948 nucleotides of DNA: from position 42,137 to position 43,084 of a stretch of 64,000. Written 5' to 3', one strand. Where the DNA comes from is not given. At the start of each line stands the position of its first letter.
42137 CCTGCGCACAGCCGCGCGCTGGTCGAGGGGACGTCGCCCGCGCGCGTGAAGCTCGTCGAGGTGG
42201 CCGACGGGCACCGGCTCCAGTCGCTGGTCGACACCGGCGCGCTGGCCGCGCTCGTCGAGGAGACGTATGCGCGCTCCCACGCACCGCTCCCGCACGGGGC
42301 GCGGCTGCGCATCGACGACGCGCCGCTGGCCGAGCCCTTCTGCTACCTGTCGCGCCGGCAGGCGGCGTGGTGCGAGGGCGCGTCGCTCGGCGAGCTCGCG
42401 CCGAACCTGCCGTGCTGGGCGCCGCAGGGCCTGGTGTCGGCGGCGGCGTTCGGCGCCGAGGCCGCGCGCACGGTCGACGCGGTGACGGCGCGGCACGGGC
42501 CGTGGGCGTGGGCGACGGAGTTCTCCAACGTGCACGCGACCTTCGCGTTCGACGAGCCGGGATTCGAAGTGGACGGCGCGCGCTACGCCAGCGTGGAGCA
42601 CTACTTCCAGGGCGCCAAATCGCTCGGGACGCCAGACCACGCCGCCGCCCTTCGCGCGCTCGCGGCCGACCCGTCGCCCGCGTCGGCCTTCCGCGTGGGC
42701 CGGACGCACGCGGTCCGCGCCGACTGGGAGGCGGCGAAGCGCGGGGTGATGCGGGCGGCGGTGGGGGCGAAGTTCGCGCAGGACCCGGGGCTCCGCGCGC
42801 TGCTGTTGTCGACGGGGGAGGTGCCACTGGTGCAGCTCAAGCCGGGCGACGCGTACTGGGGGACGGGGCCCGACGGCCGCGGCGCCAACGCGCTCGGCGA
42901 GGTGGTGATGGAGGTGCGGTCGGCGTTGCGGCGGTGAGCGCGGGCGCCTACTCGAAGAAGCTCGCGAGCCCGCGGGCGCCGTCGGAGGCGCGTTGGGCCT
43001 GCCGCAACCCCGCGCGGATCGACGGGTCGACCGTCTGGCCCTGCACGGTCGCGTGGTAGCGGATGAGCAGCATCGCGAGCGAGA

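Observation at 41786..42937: Alpha/beta-hydrolase (YqiA-like esterase) fused to a NADAR domain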

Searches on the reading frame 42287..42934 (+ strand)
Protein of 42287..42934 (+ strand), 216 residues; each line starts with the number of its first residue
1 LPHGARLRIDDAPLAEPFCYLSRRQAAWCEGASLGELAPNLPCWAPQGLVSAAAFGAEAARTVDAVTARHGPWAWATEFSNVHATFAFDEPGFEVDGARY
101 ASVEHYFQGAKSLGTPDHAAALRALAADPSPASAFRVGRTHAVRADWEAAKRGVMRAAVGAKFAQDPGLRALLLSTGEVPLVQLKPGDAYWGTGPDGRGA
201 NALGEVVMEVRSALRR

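Call 51: search_protein_representatives(protein=window:42287-42934:+)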
Query: 216 residues. Proteins with E-value up to 0.001 (for the whole library): 12438; up to 1e-10: 2803; up to 1e-30: 73. The best 150 are listed.
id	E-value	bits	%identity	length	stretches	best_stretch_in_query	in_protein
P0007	6.5e-103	359.6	75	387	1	1-216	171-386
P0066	5.2e-63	229.2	55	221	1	1-214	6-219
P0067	3.3e-59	216.7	51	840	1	13-214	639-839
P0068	6.4e-56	206.0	51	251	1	15-215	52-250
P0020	9.4e-56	205.4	52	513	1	13-215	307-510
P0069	8.0e-55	202.4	51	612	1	13-215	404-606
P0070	1.0e-52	195.5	48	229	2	13-200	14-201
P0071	2.4e-51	191.0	68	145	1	75-214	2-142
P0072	1.5e-50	188.4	49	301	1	14-215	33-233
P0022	3.4e-50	187.2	49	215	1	13-214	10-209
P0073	2.1e-48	181.4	48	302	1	14-215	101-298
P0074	4.6e-48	180.3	50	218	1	39-215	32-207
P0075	7.5e-47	176.3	47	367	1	15-211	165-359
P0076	1.6e-45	172.0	41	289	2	88-215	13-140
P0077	1.7e-45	171.9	47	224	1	14-215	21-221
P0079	1.5e-44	168.8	52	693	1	12-207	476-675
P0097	1.0e-39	153.0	48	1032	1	12-212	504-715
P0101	1.1e-38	149.6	45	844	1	18-213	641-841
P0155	8.0e-27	110.9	37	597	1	14-214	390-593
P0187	3.4e-24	102.3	43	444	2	13-114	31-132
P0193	5.3e-24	101.6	47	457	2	14-111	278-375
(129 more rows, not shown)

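Call 57: search_protein_families(library=pfam, alignment_id=A3, max_evalue=0.00001)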
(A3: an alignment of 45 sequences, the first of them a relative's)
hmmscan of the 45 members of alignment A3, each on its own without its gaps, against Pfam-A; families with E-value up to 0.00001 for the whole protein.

A. member 1, P0067 (840 aa): 1 family
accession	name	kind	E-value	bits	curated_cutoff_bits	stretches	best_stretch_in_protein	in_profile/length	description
PF08719.17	NADAR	-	3.6e-27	96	35.1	1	704-840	12-163/163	NADAR domain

B. families by the number of members that match (of 45 scanned): 5 families
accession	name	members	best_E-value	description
PF08719.17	NADAR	45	3.2e-31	NADAR domain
PF00481.26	PP2C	14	6.2e-63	Protein phosphatase 2C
PF00385.30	Chromo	1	2.3e-11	Chromo (CHRromatin Organisation MOdifier) domain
PF13672.11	PP2C_2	1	1.6e-09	Protein phosphatase 2C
PF04909.20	Amidohydro_2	1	2.5e-09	Amidohydrolase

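Call 80: list_cluster_members(proteins=[P0067, P0069, P0079, P0097, P0101, P0155, P0187, P0193, P0022, P0028])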
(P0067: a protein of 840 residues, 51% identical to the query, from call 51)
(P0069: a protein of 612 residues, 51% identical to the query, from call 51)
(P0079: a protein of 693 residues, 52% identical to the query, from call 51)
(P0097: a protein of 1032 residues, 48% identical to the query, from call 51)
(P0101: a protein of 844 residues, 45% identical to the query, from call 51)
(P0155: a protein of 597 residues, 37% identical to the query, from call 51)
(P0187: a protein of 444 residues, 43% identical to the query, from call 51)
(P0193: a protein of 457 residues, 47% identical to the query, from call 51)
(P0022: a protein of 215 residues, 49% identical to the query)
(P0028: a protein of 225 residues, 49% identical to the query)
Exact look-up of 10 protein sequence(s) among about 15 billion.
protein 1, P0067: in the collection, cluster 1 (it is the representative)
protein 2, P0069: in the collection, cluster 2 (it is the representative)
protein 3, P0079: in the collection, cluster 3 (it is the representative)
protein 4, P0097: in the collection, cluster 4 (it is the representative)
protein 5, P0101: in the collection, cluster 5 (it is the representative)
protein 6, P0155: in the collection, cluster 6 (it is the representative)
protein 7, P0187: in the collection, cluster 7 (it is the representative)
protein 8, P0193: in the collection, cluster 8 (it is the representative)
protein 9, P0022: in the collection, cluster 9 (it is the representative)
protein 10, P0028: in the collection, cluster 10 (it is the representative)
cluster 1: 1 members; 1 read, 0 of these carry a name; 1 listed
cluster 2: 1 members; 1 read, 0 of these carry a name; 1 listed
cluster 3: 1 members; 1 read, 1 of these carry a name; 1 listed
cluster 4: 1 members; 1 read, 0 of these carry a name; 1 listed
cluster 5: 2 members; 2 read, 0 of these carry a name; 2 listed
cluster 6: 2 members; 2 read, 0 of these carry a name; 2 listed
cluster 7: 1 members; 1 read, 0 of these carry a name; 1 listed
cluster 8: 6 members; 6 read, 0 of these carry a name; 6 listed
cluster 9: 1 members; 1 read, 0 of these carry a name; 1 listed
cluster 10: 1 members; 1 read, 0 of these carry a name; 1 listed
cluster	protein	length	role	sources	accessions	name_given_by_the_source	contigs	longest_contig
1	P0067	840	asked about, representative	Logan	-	-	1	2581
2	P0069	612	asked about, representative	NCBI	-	-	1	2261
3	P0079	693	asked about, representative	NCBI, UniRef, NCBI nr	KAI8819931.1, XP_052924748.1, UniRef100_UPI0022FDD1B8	uncharacterized protein EV422DRAFT_568382 [Fimicolochytrium jonesii] | uncharacterized protein n=1 Tax=Fimicolochytrium jonesii TaxID=1396493 RepID=UPI0022FDD1B8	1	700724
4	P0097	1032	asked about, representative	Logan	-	-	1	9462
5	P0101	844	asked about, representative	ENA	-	-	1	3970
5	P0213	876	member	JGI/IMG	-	-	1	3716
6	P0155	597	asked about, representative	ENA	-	-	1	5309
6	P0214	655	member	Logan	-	-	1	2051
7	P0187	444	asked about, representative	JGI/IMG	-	-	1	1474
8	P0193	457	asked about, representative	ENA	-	-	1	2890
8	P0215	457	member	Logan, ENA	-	-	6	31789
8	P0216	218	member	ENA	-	-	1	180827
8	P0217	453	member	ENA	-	-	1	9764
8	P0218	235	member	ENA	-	-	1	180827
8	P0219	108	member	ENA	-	-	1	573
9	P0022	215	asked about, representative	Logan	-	-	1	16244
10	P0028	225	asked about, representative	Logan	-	-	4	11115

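Call 89: search_solved_structures(query=A3, max_evalue=0.01, show_alignments=5)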
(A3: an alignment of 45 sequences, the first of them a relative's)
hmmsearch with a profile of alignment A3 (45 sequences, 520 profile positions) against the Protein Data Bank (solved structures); distinct sequences matched with E-value up to 0.01: 71 (the best 60 are shown).
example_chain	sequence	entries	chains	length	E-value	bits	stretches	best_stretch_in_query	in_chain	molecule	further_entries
2b3w_A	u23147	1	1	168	6.3e-44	153.9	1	341-472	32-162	Hypothetical protein ybiA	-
2i0o_A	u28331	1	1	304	6.6e-25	91.2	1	20-238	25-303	Ser/Thr phosphatase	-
2p8e_A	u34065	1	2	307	1.1e-24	90.4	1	24-241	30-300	PPM1B beta isoform variant 6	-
4yzg_A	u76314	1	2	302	2.6e-24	89.2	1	24-238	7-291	Protein phosphatase 2C 57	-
4yzh_A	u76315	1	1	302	6.5e-24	87.9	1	24-238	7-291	Protein phosphatase 2C 57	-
4ra2_A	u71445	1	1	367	2.9e-22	82.5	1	23-248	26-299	Protein phosphatase 1A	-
1a6q_A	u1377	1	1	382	3.1e-22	82.4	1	23-248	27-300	PHOSPHATASE 2C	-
3fxj_A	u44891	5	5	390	3.2e-22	82.3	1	23-248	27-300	Protein phosphatase 1A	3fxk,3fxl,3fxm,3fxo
4rag_A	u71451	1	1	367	7.2e-22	81.2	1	24-248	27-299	Protein phosphatase 1A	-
4raf_A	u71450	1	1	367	1.2e-21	80.4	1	26-248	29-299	Protein phosphatase 1A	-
6b67_A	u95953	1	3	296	2.5e-21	79.4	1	22-239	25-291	Protein phosphatase 1A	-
5gwo_A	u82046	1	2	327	2.9e-21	79.2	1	44-242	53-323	Probable protein phosphatase 2C 50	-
4n0g_A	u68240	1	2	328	3e-21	79.1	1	19-244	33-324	Protein phosphatase 2C 37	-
5gwp_A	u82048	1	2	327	1e-20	77.3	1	44-242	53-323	Probable protein phosphatase 2C 50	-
5zcu_A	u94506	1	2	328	1.1e-20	77.3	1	44-242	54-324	Probable protein phosphatase 2C 50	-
8bau_A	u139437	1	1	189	2.1e-15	59.9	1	349-447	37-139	NADAR domain-containing protein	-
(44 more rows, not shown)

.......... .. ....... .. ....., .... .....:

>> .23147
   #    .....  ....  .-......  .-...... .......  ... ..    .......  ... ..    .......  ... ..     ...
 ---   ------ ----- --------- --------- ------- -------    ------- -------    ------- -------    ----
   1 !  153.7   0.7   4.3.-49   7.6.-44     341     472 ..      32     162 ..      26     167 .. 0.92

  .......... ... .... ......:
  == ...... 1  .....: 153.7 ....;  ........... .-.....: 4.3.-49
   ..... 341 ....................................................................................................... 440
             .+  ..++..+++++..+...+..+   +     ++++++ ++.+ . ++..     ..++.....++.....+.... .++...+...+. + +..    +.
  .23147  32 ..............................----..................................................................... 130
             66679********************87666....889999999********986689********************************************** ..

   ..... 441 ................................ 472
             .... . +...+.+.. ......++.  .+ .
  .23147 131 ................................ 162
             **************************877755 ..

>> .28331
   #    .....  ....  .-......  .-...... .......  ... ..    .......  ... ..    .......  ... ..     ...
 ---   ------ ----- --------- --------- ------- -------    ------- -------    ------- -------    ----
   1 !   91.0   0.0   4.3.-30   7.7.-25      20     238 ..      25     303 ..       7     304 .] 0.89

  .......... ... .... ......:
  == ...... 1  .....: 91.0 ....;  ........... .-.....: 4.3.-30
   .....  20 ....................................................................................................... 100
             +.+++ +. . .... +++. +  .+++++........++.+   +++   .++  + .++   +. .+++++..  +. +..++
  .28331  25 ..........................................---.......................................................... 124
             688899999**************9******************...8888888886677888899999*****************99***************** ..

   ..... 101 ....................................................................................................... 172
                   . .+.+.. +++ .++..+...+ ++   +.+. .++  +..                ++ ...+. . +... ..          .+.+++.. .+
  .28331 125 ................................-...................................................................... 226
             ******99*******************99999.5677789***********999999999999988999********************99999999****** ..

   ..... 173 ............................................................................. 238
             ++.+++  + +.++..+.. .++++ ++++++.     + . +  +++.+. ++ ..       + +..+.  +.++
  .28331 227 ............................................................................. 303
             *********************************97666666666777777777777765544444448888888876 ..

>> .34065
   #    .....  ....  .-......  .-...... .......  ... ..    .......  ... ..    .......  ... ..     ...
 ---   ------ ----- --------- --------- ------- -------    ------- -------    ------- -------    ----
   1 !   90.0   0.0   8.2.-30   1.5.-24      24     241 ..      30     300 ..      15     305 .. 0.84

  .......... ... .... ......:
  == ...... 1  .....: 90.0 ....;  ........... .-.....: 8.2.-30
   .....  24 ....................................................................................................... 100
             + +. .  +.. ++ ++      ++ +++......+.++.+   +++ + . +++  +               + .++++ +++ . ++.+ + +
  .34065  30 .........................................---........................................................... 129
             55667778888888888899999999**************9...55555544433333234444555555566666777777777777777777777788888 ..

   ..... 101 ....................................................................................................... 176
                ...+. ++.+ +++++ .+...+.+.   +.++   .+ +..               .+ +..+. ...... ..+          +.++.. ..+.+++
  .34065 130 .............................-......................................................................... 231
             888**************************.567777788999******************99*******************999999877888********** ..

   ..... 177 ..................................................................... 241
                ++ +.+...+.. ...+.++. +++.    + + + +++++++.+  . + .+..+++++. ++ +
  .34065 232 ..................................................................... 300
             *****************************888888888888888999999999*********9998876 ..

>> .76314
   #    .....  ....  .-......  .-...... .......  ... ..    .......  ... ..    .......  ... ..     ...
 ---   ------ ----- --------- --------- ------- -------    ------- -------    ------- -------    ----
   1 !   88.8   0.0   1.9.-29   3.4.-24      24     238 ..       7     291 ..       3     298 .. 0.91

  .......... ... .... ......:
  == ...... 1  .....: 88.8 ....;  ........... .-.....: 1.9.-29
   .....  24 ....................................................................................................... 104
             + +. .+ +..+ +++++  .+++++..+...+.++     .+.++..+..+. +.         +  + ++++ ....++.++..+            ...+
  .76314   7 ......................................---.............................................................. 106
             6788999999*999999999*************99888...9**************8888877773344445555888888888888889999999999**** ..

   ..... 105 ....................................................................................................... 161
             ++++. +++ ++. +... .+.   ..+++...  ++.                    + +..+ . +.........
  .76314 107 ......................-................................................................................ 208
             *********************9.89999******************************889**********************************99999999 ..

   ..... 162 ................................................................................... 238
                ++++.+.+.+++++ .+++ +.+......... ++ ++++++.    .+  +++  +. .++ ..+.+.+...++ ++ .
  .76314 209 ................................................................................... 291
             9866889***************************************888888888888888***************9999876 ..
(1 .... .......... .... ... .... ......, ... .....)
